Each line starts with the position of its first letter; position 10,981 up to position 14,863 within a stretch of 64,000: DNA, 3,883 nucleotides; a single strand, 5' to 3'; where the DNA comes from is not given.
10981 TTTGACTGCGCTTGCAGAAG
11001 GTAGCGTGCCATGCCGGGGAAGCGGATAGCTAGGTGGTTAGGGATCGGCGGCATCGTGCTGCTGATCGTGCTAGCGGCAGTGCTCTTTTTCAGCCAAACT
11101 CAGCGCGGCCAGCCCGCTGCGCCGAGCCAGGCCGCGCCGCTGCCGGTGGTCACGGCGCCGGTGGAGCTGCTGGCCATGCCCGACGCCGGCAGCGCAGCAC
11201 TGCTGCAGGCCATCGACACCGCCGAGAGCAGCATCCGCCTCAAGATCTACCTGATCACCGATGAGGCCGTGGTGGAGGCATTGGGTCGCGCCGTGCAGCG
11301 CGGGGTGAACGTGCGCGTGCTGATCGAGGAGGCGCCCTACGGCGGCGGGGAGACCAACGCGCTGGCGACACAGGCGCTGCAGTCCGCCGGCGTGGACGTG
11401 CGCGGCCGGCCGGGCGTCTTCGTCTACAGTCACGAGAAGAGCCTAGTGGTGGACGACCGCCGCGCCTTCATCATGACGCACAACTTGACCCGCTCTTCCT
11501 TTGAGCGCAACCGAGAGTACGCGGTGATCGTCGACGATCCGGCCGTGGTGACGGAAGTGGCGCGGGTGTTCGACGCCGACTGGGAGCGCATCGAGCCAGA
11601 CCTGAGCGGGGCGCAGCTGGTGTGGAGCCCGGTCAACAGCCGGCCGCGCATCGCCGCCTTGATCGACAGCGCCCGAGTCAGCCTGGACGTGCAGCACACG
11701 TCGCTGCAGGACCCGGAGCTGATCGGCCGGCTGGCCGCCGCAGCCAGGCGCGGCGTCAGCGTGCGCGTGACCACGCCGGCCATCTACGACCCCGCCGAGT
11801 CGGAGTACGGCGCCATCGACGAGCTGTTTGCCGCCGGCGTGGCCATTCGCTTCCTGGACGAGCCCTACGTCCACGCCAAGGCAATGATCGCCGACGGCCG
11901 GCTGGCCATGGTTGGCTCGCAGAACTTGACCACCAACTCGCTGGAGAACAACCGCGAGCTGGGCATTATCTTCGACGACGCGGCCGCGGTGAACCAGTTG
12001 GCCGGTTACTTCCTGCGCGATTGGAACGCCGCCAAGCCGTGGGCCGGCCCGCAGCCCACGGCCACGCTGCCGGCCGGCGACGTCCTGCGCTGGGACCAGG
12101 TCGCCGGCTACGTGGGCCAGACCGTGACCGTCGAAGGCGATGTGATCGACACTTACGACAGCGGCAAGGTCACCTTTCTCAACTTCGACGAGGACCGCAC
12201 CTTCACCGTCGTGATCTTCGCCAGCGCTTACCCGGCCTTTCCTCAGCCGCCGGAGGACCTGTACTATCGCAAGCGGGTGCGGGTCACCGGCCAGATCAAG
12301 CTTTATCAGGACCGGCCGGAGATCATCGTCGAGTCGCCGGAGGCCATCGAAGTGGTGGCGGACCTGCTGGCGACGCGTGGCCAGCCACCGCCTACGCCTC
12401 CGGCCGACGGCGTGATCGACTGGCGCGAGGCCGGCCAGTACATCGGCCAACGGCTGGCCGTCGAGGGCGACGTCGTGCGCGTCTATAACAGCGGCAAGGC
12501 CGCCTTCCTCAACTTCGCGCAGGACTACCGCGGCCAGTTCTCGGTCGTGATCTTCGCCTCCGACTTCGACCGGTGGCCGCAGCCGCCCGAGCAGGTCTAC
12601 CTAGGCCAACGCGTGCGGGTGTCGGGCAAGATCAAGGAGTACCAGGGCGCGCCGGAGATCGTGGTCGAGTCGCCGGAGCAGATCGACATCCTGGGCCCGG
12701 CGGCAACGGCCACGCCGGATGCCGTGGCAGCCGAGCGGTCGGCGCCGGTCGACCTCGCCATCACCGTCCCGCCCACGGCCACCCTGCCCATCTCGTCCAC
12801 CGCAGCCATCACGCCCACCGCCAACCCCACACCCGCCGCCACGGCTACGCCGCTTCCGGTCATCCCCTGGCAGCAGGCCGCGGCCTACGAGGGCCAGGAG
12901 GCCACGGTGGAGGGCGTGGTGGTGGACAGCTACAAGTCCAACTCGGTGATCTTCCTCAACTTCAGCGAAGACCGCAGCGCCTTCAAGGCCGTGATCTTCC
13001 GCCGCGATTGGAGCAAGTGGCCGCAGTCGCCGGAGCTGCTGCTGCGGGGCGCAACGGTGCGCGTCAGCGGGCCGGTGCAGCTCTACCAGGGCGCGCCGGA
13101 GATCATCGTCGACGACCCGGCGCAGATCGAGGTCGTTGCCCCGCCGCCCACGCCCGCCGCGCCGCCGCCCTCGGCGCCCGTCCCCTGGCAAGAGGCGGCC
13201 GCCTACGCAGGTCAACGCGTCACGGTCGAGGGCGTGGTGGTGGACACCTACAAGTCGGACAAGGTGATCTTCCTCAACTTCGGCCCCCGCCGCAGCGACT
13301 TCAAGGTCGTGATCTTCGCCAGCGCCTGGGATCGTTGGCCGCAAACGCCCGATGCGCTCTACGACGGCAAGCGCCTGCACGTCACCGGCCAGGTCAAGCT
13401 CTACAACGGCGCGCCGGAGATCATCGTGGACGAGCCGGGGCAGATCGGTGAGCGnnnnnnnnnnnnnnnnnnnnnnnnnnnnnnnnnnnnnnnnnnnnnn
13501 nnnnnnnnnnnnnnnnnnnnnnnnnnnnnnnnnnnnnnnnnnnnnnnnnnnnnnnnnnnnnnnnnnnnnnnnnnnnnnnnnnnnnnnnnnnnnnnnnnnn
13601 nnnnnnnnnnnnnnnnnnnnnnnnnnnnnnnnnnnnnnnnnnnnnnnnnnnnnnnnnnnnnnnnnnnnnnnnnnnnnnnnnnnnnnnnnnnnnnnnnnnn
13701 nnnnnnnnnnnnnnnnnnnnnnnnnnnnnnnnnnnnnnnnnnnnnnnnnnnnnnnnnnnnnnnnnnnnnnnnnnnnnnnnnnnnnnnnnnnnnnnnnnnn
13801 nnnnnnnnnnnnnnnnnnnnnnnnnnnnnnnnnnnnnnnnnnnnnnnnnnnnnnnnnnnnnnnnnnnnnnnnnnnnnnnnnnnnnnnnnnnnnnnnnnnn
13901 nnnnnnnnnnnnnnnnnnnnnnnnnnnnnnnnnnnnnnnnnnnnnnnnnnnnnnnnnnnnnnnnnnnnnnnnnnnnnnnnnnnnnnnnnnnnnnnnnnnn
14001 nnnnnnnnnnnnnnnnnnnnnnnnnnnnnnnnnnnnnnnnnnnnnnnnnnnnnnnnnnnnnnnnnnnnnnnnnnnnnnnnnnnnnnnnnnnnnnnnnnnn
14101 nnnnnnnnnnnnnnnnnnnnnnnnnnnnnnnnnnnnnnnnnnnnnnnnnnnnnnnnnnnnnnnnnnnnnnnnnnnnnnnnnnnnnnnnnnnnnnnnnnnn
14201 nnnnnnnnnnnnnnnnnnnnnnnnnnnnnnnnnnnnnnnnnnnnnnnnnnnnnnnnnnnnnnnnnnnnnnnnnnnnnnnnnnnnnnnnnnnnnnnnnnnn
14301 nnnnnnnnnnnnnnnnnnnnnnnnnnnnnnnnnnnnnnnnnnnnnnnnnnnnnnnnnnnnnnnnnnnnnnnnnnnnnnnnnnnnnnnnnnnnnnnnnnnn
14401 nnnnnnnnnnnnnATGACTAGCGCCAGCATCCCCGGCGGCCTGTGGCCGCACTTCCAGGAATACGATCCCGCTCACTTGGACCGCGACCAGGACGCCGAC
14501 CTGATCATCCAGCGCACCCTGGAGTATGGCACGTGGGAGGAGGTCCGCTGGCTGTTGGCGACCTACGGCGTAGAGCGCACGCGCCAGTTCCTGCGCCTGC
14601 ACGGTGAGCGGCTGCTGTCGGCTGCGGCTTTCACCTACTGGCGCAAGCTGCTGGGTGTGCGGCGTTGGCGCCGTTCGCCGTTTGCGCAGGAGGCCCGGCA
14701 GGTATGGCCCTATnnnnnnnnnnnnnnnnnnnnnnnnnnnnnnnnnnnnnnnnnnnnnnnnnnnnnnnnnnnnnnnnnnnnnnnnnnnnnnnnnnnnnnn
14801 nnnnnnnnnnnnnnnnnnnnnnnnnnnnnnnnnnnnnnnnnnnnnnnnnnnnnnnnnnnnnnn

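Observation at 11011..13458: Membrane-anchored 2xHKD phospholipase-D-family protein fused to four tandem OB-fold repeats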

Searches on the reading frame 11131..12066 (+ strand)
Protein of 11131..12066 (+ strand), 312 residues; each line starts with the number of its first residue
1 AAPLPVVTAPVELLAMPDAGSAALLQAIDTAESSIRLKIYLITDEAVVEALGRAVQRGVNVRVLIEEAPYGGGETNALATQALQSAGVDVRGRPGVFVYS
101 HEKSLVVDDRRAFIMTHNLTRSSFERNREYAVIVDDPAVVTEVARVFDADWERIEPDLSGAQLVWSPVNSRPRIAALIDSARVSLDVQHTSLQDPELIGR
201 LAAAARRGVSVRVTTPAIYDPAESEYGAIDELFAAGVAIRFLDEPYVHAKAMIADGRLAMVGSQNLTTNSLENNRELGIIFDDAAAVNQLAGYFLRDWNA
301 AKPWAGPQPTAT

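Call 28: predict_structure(alignment_id=A1)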
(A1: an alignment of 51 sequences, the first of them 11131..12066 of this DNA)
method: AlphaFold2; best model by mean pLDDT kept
length: 312 residues; sequences in the alignment: 51
mean_pLDDT: 96.6   pTM: 0.93
mean pLDDT of the five models: 96.6, 96.4, 96.1, 96.0, 95.6
residues with pLDDT >= 90: 295; 70-90: 11; 50-70: 5; < 50: 1
segments of 3 or more residues with pLDDT < 50: none
pLDDT, mean of each block of 10 residues (from residue 1): 90 98 99 99 98 99 96 94 99 96 98 98 98 99 99 97 98 98 98 97 99 95 94 98 97 99 98 98 99 98 82 47
secondary structure, 60 per line:
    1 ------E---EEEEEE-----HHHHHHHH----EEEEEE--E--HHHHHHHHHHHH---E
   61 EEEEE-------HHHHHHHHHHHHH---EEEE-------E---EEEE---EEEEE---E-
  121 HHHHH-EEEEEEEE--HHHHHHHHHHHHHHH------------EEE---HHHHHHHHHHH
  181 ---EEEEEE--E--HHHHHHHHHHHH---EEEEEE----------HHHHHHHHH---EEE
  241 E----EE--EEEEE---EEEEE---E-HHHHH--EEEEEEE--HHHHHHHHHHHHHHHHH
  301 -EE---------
elements in order: E11-16 H22-29 E34-39 H45-56 E60-65 H73-85 E89-92 E104-107 E111-115 H121-125 E127-134 H137-151 E164-166 H170-180 E184-189 H195-206 E210-215 H226-234 E238-241 E250-254 E258-262 H268-272 E275-281 H284-300
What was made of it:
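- On PLD (HKD) superfamily: AF2 pLDDT 96.6 (call 28).
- PLD core: AF2 pLDDT 96.6 (call 28).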

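Call 50: search_solved_structures(query=A1, max_evalue=0.001)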
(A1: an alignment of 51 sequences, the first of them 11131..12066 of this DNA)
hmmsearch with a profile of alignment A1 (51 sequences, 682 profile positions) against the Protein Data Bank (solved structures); distinct sequences matched with E-value up to 0.001: 35.
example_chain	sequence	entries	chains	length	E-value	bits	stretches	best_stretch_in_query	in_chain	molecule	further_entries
7e0m_A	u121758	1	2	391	2.1e-30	108.4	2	209-348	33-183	Phospholipase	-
1byr_A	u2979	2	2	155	3.8e-24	87.7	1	52-193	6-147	PROTEIN (ENDONUCLEASE)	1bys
9lkx_K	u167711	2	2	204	5.4e-17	64.1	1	213-345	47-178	Mitochondrial cardiolipin hydrolase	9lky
9uuh_A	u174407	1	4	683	3.4e-16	61.5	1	51-254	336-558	Polyphosphate kinase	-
9urj_A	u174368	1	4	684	3.4e-16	61.4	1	51-256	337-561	Polyphosphate kinase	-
1xdo_A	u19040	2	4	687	5.3e-16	60.8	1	51-254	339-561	Polyphosphate kinase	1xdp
4ggj_A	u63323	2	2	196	1.4e-15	59.4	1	210-343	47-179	Mitochondrial cardiolipin hydrolase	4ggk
6ehi_A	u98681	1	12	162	3.5e-15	58.1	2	51-109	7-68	Nuclease NucT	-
9uri_A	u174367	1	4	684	3.8e-15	58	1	51-254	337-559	Polyphosphate kinase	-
8v05_A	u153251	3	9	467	1e-14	56.6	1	231-343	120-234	5'-3' exonuclease PLD3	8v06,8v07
8q1k_A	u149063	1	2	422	3.5e-13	51.5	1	231-343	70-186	5'-3' exonuclease PLD3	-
8s86_A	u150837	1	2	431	3.9e-13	51.3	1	231-343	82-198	5'-3' exonuclease PLD3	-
8q1x_A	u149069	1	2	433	3.9e-13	51.3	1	231-343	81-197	5'-3' exonuclease PLD3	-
9vbg_A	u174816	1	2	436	4e-13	51.3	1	231-343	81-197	5'-3' exonuclease PLD3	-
8v5t_A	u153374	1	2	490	6.3e-13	50.6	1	231-343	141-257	5'-3' exonuclease PLD3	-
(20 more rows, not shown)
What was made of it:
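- Closest known: Nuc. Same: Profile E-values are 4e-24 and 4e-15 (call 50).
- Lipid PLDs are the weakest profile matches (call 50).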

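Call 51: find_related_loci(query=A1, collection=genome_contigs, flank=6000)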
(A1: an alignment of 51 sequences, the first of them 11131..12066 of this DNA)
Query A1 (312 aa) in genome_contigs; peptide patterns used: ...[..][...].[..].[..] (x = any residue, [..] = any of these).
599 stretches matched a pattern (row limit reached: there are more); 524 encode a relative of the query (tblastn E <= 1e-3); the best 80 are kept; 80 distinct loci.
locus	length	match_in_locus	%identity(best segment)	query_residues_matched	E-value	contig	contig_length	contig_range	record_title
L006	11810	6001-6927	74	4-312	3e-148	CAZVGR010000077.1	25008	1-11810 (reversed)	MAG TPA_asm: uncultured Anaerolinea sp. isolate SRP304446_co1_50 genome assembly, contig: NODE_1364_length_25008_cov_23.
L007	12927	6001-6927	72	4-312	7e-147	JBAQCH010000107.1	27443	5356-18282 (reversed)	MAG: Anaerolineae bacterium isolate MFD10570_ilm_asm_bin10 k127_25766, whole genome shotgun sequence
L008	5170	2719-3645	74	4-312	1e-148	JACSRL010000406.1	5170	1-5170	MAG: Anaerolinea sp. isolate CH3 contig-70_23076, whole genome shotgun sequence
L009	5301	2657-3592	73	1-312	1e-139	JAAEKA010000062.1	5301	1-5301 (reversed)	Anaerolineae bacterium clx_CAG2 CAG2c_62, whole genome shotgun sequence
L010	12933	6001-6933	73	2-312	1e-128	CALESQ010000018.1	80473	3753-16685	MAG TPA_asm: uncultured Caldilineales bacterium isolate SRR5576001_bin.117_CONCOCT_v1.1_MAG genome assembly, contig: ERZ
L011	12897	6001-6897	49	3-301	2e-84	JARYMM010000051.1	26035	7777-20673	MAG: Anaerolineae bacterium isolate A05DMB-I-32 NODE_51_length_26035_cov_7.299830, whole genome shotgun sequence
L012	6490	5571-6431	48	16-303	2e-83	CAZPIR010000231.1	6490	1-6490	MAG TPA_asm: uncultured Anaerolineaceae bacterium isolate SRP272421_co4_372 genome assembly, contig: NODE_41732_length_6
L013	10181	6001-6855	49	5-303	1e-82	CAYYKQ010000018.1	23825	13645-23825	MAG TPA_asm: uncultured Anaerolineae bacterium isolate binchicken_co349_104 genome assembly, contig: NODE_428_length_238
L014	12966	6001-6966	48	1-311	2e-81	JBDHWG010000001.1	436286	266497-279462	MAG: Anaerolineae bacterium isolate AS-MICRO-3CA.356 NODE_19_length_436286_cov_24.403022, whole genome shotgun sequence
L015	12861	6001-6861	47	13-298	4e-80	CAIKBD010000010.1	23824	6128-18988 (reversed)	MAG: uncultured Anaerolineales bacterium isolate LaPlata-a_bin-0606 genome assembly, contig: bin-0606:010/530, whole gen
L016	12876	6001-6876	46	11-301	2e-79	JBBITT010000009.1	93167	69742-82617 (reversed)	MAG: Chloroflexota bacterium isolate RVF170221_bin_402 NODE_302_length_93167_cov_19.594252, whole genome shotgun sequenc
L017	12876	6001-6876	46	11-301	2e-78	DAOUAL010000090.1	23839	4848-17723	MAG TPA_asm: Anaerolineae bacterium isolate H63_652 k137_417208, whole genome shotgun sequence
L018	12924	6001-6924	47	1-311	1e-77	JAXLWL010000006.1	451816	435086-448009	MAG: Anaerolineae bacterium isolate STL-CHL22 C3.160.fa-6, whole genome shotgun sequence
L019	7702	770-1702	48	3-301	1e-77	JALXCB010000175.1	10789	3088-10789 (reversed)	MAG: Anaerolineae bacterium isolate T2_metabat2_scaf2bin.134 T2_NODE_7829_length_10789_cov_17.659914, whole genome shotg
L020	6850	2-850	51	18-301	5e-76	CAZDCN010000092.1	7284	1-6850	MAG TPA_asm: uncultured Caldilineales bacterium isolate SRP163575_co3_218 genome assembly, contig: NODE_11164_length_728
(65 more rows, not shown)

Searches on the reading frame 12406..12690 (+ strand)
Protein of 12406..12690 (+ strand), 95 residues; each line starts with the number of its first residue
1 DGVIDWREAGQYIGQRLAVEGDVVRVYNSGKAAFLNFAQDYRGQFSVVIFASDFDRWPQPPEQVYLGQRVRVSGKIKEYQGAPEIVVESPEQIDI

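Call 37: search_solved_structures(query=A3, max_evalue=1, show_alignments=2)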
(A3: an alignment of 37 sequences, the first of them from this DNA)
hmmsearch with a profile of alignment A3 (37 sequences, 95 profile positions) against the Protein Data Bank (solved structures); distinct sequences matched with E-value up to 1: 5.
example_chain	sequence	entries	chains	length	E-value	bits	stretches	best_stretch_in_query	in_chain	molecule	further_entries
4wj3_M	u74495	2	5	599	0.0035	20.5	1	12-78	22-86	Aspartate--tRNA(Asp/Asn) ligase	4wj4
1c0a_A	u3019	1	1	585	0.1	15.8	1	11-78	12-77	ASPARTYL TRNA SYNTHETASE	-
1eqr_A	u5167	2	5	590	0.1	15.8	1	11-78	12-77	ASPARTYL-TRNA SYNTHETASE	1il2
3u4z_A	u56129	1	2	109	0.2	14.9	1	14-59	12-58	Telomerase-associated protein 82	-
5vpu_A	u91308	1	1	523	0.48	13.7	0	17-59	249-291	2,3-bisphosphoglycerate-independent phosphoglycerate mutase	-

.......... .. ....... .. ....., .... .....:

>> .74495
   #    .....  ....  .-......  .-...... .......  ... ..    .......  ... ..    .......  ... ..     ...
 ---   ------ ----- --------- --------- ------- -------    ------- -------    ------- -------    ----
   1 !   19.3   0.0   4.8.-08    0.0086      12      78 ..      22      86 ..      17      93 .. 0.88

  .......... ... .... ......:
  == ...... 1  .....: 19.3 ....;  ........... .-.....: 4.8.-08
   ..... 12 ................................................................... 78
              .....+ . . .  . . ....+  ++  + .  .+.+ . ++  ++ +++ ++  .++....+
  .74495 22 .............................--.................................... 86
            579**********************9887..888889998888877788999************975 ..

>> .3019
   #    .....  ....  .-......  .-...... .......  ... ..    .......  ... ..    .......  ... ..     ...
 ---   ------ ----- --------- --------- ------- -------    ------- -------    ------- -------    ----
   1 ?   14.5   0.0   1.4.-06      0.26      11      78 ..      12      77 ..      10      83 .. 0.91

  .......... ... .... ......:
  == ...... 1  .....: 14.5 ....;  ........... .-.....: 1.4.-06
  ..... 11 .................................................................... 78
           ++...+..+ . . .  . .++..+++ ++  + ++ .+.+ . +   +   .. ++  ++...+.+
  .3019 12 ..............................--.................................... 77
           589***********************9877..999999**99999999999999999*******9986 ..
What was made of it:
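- On OB fold, tRNA_anti-codon type (PF01336): The profile aligns to the AspRS anticodon-binding OB, E 0.0035 (call 37).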

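Call 43: predict_structure(alignment_id=A3)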
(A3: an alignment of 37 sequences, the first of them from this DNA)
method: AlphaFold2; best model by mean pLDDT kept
length: 95 residues; sequences in the alignment: 37
mean_pLDDT: 96.5   pTM: 0.88
mean pLDDT of the five models: 96.5, 96.4, 96.3, 96.0, 95.3
residues with pLDDT >= 90: 91; 70-90: 3; 50-70: 1; < 50: 0
segments of 3 or more residues with pLDDT < 50: none
pLDDT, mean of each block of 10 residues (from residue 1): 93 98 97 97 97 95 95 98 98 97
secondary structure, 60 per line:
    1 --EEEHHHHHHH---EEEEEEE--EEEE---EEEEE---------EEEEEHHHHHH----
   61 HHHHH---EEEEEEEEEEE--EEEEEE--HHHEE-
elements in order: E3-5 H6-12 E16-22 E25-28 E32-36 E46-50 H51-56 H61-65 E69-79 E82-87
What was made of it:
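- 12406..12690 (+): OB repeat 2 (aa 466-560). AF2 model pLDDT 96.5, a five-stranded barrel (call 43).
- On OB fold, tRNA_anti-codon type (PF01336): AF2 pLDDT 96.5 (call 43).
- OB model: pLDDT 96.5 (call 43).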

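Call 67: search_protein_representatives(alignment_id=A3)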
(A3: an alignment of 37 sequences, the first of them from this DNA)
Query: 37 sequences, 95 profile positions. Proteins with E-value up to 0.001 (for the whole library): 6927; up to 1e-10: 2166; up to 1e-30: 100. The best 150 are listed.
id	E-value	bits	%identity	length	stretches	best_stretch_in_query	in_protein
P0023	2.4e-143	482.7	-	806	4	2-95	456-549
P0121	2.6e-119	405.7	-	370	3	2-95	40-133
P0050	3.7e-117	398.8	-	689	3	3-95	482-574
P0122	5.5e-93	321.3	-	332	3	2-94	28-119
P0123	2.1e-86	300.2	-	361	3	5-95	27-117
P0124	2.3e-79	277.6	-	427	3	3-95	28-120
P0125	7.5e-76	266.4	-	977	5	7-94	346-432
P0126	2.3e-75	264.8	-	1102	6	3-95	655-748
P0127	1.5e-73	259.0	-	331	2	2-95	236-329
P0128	4.1e-73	257.6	-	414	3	2-95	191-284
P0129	7.9e-72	253.5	-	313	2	3-95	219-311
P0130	5.7e-70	247.5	-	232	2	3-95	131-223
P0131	4.5e-67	238.2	-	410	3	2-95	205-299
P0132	1.3e-66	236.7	-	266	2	3-95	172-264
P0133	1.9e-66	236.2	-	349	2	4-95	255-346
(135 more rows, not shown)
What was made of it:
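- OB subtype elsewhere: 6,927 representative clusters (call 67).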

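Call 70: search_protein_families(library=pfam, alignment_id=A4, max_evalue=0.001)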
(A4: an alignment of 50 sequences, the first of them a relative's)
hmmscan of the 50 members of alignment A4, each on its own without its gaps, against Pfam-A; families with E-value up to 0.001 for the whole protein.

A. member 1, P0133 (349 aa): 6 families
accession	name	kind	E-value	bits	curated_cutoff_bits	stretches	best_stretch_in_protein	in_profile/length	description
PF00565.23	SNase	-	6.6e-20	72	21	1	40-138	2-106/107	Staphylococcal nuclease homologue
PF01336.31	tRNA_anti-codon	-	8.5e-11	42.1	27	1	268-339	1-70/75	OB-fold nucleic acid binding domain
PF13742.12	tRNA_anti_2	-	1.3e-05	25.8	27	0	162-233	16-84/95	OB-fold nucleic acid binding domain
PF19135.5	DUF5818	-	1.6e-05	24.8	27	0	258-277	27-46/57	Protein of unknown function (DUF5818)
PF14485.11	DUF4431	-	0.00036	20.7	24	0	259-274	13-28/48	Domain of unknown function (DUF4431)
PF12869.13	tRNA_anti-like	-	0.00051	20.1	23.5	0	161-181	66-86/146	tRNA_anti-like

B. families by the number of members that match (of 50 scanned): 54 families (the first 25 are shown)
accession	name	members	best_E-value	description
PF01336.31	tRNA_anti-codon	35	1.7e-16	OB-fold nucleic acid binding domain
PF00565.23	SNase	17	3.3e-26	Staphylococcal nuclease homologue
PF13742.12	tRNA_anti_2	8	1.8e-07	OB-fold nucleic acid binding domain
PF19135.5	DUF5818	7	1.6e-06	Protein of unknown function (DUF5818)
PF12869.13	tRNA_anti-like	6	1.7e-09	tRNA_anti-like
PF14485.11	DUF4431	5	2.3e-05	Domain of unknown function (DUF4431)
PF00069.31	Pkinase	4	2.6e-58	Protein kinase domain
PF13091.12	PLDc_2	4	1.1e-56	PLD-like domain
PF07714.23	PK_Tyr_Ser-Thr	4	4.7e-41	Protein tyrosine and serine/threonine kinase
PF19580.5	Exo_endo_phos_3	3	2.8e-22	Endonuclease/Exonuclease/phosphatase family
PF03372.29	Exo_endo_phos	3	2.7e-17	Endonuclease/Exonuclease/phosphatase family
PF03109.22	ABC1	3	1.9e-08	ABC1 atypical kinase-like domain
PF00614.28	PLDc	2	2.8e-15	Phospholipase D Active site motif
PF17941.7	PP_kinase_C_1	2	6.7e-14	Polyphosphate kinase C-terminal domain 1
PF11495.14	Regulator_TrmB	2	5.2e-10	Archaeal transcriptional regulator TrmB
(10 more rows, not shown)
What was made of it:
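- On OB-tethered extracellular nucleases (YhcR/SWAN/Xds/ExeM kind): The catalytic domain is PLD instead of SNase or EEP, and its nuclease activity is inferred (calls 50, 70).
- Fusion partners among 50 scanned are SNase 17, PLD 4, EEP 3, HhH 1 and kinase 4 (call 70). A ComEA-like HhH protein carries the same OB subtype (call 70). The OB subtype's partners are classical DNA/RNA nucleases (call 70).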

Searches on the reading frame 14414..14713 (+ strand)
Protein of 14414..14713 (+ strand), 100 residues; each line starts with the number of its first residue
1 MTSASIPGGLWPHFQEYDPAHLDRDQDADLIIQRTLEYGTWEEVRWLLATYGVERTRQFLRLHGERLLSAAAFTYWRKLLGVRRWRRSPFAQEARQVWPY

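Call 10: search_protein_families(library=pfam, proteins=[window:14414-14713:+], max_evalue=0.001)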
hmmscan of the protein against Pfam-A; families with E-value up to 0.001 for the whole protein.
window:14414-14713:+ (100 aa): 1 family
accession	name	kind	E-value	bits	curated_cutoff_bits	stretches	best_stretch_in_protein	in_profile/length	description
PF21956.1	DUF6922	-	2.6e-13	49.7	27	1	14-58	6-50/52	Family of unknown function (DUF6922)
